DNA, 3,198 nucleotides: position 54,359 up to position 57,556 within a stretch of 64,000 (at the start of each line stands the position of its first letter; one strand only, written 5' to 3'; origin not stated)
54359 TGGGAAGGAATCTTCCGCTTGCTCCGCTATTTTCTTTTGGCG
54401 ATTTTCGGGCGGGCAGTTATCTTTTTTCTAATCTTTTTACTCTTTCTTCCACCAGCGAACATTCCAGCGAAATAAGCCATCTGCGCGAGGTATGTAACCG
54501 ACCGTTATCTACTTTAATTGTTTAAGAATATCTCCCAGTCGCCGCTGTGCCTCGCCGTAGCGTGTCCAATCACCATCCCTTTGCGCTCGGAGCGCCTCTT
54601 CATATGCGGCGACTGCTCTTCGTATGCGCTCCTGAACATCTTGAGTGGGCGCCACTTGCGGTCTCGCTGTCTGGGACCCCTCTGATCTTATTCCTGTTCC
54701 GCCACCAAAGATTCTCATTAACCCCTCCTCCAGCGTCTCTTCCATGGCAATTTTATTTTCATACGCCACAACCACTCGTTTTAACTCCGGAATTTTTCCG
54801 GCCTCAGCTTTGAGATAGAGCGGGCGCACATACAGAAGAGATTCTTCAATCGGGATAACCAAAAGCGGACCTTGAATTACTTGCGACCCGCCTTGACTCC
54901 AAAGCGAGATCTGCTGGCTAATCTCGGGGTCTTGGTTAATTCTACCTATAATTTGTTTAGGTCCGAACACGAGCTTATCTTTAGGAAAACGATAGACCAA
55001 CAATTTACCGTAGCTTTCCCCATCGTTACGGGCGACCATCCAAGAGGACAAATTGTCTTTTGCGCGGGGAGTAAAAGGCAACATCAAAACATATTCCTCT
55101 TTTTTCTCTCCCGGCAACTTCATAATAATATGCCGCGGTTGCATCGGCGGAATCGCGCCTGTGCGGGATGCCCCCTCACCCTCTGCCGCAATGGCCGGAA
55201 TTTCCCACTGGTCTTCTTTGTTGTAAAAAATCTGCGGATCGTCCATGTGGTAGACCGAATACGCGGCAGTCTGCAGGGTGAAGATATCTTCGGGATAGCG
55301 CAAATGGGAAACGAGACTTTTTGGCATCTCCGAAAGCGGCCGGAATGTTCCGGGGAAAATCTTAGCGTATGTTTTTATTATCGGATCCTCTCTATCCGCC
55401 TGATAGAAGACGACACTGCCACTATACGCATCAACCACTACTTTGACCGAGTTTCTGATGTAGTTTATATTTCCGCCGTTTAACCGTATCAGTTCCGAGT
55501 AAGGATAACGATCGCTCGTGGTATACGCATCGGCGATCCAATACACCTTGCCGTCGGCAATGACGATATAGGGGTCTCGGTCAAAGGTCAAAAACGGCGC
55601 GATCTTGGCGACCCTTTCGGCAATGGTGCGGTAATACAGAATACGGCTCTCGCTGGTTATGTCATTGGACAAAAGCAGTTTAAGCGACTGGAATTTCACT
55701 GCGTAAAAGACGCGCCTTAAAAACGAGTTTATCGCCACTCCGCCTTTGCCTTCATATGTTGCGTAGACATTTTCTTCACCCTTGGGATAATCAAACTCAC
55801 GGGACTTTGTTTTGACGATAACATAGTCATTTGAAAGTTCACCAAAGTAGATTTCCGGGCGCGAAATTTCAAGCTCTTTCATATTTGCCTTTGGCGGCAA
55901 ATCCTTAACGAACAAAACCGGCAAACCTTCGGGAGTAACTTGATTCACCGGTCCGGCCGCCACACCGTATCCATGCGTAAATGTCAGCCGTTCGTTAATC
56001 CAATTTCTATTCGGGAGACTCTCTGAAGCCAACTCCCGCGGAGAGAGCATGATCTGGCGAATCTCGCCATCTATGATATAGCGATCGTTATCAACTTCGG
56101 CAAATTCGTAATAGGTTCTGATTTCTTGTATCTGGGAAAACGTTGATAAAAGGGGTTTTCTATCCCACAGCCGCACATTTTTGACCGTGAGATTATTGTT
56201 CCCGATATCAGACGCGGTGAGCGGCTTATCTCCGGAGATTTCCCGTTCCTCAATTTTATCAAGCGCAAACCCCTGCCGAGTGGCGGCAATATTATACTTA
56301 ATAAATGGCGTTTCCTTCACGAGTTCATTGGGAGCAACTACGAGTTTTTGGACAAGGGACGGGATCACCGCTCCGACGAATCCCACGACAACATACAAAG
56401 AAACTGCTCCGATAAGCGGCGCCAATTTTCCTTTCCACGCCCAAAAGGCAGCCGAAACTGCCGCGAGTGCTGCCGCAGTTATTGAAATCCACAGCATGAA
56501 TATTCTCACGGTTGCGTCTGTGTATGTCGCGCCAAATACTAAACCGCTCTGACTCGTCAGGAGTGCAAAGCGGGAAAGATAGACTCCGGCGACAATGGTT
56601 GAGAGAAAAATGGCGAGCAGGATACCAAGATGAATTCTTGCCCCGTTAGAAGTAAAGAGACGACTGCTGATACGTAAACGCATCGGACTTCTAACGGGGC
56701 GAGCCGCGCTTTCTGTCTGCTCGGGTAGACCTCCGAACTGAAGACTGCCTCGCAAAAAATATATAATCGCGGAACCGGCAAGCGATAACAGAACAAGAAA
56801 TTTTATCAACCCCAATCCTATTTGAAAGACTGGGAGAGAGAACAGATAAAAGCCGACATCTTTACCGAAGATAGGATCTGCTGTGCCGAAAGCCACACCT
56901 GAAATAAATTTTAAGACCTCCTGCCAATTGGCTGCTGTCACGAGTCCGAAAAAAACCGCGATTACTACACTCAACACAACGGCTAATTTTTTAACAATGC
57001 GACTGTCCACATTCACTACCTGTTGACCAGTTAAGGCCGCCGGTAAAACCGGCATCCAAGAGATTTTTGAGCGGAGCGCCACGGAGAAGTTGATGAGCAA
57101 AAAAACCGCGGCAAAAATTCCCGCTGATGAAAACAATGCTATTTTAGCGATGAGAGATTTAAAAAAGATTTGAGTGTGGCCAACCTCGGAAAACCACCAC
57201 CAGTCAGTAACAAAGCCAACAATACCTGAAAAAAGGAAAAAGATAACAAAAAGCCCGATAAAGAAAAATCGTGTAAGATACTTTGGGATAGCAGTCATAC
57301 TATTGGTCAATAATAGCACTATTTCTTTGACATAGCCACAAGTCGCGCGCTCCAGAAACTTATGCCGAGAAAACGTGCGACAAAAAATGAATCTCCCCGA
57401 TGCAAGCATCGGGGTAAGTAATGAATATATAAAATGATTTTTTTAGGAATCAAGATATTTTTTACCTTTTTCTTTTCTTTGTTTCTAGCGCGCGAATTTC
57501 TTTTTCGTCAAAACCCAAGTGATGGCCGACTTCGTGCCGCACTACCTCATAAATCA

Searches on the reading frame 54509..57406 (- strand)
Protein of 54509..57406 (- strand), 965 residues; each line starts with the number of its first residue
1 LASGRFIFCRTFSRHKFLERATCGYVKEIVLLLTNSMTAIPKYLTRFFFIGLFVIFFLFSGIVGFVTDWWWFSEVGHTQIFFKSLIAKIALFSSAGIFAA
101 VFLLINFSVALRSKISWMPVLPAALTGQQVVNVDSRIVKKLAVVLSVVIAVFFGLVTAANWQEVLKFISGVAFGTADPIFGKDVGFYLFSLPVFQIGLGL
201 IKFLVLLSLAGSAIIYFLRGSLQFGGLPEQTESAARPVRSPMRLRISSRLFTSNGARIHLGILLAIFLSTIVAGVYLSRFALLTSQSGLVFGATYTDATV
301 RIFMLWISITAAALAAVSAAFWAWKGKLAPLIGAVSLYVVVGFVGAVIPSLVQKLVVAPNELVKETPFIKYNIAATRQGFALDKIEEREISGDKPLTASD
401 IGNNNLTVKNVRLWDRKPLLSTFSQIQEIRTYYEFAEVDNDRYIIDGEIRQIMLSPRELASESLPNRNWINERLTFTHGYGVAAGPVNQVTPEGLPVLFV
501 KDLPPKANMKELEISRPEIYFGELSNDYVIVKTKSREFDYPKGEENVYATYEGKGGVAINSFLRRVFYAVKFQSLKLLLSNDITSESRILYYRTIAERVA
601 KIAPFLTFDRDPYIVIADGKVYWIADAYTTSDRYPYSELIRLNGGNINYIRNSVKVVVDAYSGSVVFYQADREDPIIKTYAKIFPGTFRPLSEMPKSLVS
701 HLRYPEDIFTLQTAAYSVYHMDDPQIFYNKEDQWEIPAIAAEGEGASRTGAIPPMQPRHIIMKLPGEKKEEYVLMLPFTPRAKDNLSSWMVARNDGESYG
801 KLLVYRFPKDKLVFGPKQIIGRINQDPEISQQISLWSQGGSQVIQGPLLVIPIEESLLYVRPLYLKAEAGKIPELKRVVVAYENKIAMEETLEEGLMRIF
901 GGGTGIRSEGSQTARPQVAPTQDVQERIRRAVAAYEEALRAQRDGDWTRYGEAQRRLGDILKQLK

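Call 66: search_protein_families(library=pfam, proteins=[window:54509-57406:-], max_evalue=0.001)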
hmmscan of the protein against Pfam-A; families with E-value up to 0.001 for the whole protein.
window:54509-57406:- (965 aa): 1 family
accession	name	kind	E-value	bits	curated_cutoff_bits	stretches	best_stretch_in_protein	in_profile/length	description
PF03699.18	UPF0182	-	2e-293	975.7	27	1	48-836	4-770/770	Uncharacterised protein family (UPF0182)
